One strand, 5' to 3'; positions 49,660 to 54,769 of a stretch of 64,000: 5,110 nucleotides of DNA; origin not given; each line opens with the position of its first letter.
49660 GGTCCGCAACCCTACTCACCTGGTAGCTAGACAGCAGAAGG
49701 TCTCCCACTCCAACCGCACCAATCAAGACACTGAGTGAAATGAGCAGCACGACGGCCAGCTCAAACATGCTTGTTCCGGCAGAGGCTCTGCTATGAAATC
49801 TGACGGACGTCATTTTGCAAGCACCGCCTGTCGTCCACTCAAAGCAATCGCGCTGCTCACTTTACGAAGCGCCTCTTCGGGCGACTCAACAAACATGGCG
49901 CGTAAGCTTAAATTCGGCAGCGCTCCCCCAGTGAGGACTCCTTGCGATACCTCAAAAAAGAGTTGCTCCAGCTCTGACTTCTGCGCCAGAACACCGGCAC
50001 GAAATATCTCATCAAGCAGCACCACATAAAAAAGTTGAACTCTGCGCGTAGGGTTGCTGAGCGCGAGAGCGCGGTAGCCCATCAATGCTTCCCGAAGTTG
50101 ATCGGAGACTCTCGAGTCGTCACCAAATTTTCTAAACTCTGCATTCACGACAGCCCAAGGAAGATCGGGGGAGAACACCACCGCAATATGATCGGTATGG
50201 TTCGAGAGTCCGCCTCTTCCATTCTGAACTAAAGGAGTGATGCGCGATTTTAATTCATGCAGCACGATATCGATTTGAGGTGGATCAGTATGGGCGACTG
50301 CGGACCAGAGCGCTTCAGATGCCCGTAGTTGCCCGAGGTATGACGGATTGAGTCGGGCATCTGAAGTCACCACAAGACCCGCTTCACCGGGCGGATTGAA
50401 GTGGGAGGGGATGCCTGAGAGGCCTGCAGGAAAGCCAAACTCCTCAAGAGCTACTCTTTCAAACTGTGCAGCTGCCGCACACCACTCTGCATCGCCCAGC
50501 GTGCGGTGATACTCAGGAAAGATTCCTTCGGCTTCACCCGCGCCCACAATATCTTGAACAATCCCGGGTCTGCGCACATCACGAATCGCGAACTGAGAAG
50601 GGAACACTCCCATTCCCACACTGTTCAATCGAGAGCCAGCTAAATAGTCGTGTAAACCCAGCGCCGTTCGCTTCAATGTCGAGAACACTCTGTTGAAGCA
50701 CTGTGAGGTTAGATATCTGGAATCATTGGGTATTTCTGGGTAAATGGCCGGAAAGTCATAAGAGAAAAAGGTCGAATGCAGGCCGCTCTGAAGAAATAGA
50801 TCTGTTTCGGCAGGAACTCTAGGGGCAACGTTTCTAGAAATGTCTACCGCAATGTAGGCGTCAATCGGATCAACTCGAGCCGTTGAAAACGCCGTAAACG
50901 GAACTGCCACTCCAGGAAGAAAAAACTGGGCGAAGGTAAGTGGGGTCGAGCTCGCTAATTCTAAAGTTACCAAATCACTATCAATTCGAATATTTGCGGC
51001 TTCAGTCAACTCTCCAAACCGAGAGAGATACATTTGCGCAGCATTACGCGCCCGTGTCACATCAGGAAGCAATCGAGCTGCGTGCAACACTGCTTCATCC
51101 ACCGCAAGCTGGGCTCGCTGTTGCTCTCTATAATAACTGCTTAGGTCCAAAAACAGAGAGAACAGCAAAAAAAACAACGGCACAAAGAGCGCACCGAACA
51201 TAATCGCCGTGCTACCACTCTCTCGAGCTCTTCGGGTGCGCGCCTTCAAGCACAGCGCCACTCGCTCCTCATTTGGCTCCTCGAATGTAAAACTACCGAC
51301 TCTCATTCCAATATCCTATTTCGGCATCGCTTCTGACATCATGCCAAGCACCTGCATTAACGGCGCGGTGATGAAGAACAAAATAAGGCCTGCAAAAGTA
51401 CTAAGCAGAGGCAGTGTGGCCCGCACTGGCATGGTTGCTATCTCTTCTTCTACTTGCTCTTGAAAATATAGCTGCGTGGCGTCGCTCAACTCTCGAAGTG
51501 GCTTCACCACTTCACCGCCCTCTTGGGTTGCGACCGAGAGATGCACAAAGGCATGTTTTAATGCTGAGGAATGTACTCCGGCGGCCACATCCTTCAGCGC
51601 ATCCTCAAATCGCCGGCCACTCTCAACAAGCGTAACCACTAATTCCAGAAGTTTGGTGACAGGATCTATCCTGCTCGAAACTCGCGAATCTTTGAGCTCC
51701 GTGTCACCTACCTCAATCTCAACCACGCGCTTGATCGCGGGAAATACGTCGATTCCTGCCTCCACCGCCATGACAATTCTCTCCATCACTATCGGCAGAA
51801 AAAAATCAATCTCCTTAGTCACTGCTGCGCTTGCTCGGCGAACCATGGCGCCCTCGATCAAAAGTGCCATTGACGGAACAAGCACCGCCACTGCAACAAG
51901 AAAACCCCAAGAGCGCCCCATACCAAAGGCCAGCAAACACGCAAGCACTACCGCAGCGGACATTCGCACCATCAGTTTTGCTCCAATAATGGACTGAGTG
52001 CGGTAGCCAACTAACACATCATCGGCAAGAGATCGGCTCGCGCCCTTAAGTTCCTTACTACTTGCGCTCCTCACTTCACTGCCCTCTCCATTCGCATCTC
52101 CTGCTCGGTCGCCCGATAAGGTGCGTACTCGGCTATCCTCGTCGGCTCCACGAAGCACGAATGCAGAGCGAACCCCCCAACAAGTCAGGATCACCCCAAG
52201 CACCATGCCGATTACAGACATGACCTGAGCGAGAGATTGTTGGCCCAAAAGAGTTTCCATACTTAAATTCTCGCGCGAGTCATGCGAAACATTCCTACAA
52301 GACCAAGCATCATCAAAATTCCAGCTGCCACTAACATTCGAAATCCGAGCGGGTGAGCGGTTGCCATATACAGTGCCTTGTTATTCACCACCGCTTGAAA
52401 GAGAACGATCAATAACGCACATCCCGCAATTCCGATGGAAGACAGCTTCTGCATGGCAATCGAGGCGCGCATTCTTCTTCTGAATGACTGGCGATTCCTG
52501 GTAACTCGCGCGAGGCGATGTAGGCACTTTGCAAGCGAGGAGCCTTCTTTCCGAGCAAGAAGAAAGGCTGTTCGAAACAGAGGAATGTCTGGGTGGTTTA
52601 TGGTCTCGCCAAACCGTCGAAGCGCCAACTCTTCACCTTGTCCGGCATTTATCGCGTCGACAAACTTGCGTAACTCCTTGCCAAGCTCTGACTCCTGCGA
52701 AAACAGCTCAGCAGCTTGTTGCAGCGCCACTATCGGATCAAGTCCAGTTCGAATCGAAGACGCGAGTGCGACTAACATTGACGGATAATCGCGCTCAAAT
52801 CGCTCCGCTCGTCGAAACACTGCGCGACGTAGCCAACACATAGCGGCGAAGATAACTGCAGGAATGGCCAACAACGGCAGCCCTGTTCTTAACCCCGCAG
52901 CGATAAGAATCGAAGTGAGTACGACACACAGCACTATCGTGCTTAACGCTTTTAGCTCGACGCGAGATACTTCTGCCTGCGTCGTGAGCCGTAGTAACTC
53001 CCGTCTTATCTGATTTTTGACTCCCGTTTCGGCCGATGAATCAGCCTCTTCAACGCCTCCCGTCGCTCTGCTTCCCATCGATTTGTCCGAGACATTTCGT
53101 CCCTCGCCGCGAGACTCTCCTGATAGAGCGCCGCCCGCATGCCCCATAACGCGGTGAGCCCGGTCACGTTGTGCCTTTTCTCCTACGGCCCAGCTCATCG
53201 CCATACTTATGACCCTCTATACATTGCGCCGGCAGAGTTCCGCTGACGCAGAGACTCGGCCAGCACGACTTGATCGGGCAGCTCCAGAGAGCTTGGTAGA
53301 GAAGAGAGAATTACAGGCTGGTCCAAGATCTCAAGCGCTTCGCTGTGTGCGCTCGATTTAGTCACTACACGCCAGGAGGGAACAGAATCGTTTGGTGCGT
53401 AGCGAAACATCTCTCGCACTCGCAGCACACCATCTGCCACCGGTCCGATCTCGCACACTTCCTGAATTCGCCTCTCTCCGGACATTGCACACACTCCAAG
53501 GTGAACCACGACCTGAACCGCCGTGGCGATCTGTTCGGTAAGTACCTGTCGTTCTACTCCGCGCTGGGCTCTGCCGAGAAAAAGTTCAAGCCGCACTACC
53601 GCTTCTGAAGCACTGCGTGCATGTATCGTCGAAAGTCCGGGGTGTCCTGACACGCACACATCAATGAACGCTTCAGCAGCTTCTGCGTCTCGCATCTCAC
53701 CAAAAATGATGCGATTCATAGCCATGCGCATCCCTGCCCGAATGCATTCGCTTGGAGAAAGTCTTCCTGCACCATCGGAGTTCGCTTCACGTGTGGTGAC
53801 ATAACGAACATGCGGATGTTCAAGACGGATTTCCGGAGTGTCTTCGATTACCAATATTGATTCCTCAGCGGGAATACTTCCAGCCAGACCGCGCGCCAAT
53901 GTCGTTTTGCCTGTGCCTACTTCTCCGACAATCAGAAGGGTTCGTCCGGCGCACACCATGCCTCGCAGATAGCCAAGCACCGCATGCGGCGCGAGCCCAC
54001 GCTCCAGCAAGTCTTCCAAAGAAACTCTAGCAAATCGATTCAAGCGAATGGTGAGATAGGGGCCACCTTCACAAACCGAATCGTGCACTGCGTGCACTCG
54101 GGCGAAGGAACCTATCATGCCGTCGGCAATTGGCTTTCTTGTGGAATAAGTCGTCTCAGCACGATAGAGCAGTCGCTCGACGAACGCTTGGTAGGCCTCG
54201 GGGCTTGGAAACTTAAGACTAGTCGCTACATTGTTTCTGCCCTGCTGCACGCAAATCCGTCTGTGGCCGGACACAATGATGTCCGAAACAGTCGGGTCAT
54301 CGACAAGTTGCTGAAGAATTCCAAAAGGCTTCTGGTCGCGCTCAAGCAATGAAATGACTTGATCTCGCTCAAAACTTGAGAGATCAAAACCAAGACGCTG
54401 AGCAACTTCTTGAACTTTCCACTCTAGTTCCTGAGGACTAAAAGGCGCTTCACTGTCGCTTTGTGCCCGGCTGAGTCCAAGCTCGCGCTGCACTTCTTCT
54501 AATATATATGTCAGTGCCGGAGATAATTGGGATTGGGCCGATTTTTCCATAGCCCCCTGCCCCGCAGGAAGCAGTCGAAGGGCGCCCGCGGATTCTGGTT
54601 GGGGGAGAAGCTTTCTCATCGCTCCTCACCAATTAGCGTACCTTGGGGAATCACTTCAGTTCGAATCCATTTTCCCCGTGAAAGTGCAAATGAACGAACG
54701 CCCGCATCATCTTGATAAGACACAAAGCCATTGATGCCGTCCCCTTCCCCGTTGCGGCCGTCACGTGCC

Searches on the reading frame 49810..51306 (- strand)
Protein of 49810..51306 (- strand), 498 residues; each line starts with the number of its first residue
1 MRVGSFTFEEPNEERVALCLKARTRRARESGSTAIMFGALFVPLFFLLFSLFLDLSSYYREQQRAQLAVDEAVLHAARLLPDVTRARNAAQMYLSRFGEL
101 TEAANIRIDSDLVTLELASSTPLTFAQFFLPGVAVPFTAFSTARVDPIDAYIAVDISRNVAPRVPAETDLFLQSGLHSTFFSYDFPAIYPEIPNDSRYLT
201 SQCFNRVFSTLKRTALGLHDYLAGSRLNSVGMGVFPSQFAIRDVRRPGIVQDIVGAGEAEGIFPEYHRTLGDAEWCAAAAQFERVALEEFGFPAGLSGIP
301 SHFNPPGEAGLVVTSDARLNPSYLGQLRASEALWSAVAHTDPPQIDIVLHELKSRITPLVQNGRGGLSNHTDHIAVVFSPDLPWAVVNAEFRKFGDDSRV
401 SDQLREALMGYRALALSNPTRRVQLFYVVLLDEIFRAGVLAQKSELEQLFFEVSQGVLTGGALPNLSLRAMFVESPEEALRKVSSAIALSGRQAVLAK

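Call 27: search_protein_families(library=pfam, proteins=[window:49810-51306:-], max_evalue=0.0001)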
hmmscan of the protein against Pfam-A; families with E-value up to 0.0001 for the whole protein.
window:49810-51306:- (498 aa): 1 family
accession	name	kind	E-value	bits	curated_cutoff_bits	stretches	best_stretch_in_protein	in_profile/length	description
PF13400.11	Tad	-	3.9e-08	33.9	22.3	1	31-78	1-46/47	Putative Flp pilus-assembly TadE/G-like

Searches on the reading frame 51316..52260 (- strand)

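Call 29: search_protein_families(library=pfam, proteins=[window:51316-52260:-], max_evalue=0.0001)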
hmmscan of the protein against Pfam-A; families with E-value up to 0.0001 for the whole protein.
window:51316-52260:- (314 aa): 1 family
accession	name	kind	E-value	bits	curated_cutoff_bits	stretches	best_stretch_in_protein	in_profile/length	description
PF00482.28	T2SSF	-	3.2e-06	27.6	25.2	1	199-298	29-124/125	Type II secretion system (T2SS), protein F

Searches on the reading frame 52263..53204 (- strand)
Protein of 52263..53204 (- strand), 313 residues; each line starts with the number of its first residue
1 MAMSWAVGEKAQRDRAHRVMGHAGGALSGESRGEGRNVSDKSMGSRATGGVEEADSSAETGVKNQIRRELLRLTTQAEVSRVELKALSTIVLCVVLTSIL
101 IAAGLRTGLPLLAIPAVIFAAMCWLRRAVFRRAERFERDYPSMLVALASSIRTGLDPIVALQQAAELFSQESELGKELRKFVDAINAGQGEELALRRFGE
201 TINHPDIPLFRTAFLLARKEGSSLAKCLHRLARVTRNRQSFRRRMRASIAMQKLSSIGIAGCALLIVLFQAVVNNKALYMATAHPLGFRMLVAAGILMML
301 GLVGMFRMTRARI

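Call 29: search_protein_families(library=pfam, proteins=[window:52263-53204:-], max_evalue=0.0001)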
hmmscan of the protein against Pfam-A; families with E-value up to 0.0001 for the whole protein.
window:52263-53204:- (313 aa): 1 family
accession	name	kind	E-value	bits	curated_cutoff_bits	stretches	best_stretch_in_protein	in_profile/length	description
PF00482.28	T2SSF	-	9.6e-10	38.9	25.2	1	146-269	4-121/125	Type II secretion system (T2SS), protein F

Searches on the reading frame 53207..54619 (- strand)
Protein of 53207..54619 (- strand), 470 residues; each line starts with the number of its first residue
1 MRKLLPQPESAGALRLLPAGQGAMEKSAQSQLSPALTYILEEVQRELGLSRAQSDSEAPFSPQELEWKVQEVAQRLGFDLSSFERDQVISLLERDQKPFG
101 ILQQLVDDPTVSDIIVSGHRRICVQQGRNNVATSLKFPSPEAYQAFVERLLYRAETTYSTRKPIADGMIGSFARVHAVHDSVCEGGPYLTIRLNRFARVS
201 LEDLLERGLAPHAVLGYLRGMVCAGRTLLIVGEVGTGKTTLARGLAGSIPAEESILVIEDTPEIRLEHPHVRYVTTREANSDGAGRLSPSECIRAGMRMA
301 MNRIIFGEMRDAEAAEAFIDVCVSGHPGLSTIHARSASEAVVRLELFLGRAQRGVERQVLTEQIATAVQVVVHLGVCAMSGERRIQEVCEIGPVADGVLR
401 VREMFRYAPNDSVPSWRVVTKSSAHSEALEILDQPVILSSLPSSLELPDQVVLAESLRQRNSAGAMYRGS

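Call 29: search_protein_families(library=pfam, proteins=[window:53207-54619:-], max_evalue=0.0001)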
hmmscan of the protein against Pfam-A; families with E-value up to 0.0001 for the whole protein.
window:53207-54619:- (470 aa): 1 family
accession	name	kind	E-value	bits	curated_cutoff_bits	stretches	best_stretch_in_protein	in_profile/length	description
PF00437.27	T2SSE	-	3.7e-29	102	24.9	1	100-374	6-277/370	Type II/IV secretion system protein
